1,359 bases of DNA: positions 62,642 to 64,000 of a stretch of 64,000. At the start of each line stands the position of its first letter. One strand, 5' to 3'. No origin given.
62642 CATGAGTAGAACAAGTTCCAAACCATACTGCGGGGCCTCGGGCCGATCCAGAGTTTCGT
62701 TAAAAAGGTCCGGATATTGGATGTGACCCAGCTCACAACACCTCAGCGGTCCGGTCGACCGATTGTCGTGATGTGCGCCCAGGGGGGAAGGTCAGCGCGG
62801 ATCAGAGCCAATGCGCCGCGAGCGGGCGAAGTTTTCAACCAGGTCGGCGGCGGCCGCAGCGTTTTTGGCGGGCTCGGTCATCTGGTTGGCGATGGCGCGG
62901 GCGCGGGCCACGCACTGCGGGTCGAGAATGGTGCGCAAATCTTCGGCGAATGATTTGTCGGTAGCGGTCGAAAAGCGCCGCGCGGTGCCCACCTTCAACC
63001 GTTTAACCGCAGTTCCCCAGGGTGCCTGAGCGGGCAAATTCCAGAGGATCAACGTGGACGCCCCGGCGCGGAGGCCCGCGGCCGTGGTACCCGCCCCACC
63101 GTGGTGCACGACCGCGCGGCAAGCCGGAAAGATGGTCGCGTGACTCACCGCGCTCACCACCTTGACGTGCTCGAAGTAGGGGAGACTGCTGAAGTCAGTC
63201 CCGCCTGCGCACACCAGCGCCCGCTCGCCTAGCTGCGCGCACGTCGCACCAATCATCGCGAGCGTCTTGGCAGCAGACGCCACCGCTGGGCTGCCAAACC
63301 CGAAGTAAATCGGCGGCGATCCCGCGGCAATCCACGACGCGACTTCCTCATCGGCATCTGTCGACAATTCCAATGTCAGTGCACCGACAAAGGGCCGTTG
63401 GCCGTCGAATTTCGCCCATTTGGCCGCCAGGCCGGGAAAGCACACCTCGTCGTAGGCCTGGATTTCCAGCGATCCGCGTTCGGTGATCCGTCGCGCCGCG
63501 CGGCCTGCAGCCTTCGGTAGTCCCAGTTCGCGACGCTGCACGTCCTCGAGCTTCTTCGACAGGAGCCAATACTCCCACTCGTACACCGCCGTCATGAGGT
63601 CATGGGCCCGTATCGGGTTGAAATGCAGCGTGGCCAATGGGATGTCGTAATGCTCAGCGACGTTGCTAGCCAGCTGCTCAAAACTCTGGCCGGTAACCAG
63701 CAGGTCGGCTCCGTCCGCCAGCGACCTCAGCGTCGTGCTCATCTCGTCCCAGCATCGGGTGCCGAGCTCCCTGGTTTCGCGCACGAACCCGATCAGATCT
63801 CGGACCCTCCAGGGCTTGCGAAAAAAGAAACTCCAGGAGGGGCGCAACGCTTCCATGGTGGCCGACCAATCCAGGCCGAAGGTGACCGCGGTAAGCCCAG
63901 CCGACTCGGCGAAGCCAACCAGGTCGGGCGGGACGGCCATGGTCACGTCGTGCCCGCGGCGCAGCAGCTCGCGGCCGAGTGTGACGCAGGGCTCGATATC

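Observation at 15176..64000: Large accessory glyco-lipopeptide cluster directly after tRNA-Arg(ACG): candidate undescribed pathway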

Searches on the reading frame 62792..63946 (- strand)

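Call 6: search_protein_families(library=pfam, proteins=[window:62792-63946:-], max_evalue=0.001)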
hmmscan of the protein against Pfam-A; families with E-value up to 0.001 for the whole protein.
window:62792-63946:- (384 aa): 1 family
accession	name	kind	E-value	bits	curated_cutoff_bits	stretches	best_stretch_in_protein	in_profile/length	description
PF06722.18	EryCIII-like_C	-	9.2e-10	39.1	31.7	1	251-361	25-134/145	Erythromycin biosynthesis protein CIII-like, C-terminal domain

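Call 12: search_protein_families(library=ncbifam, proteins=[window:62792-63946:-], max_evalue=0.001)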
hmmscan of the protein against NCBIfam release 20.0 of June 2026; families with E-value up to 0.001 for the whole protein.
window:62792-63946:- (384 aa): 4 families
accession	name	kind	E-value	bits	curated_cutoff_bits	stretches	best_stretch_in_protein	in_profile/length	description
NF000354.1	glycotrans_Rgt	equivalog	1.4e-18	67.2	800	1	202-378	232-407/411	rifamycin-inactivating glycosyltransferase Rgt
TIGR04516.1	glycosyl_450act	subfamily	4.5e-11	42.5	440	1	259-360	299-402/418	activator-dependent family glycosyltransferase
TIGR01426.2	MGT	subfamily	1.8e-07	30.5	260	1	245-375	261-392/393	macrolide family glycosyltransferase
NF033129.1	macro_glyco_Mgt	subfamily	0.00011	21.4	700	1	259-372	277-390/393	macrolide-inactivating glycosyltransferase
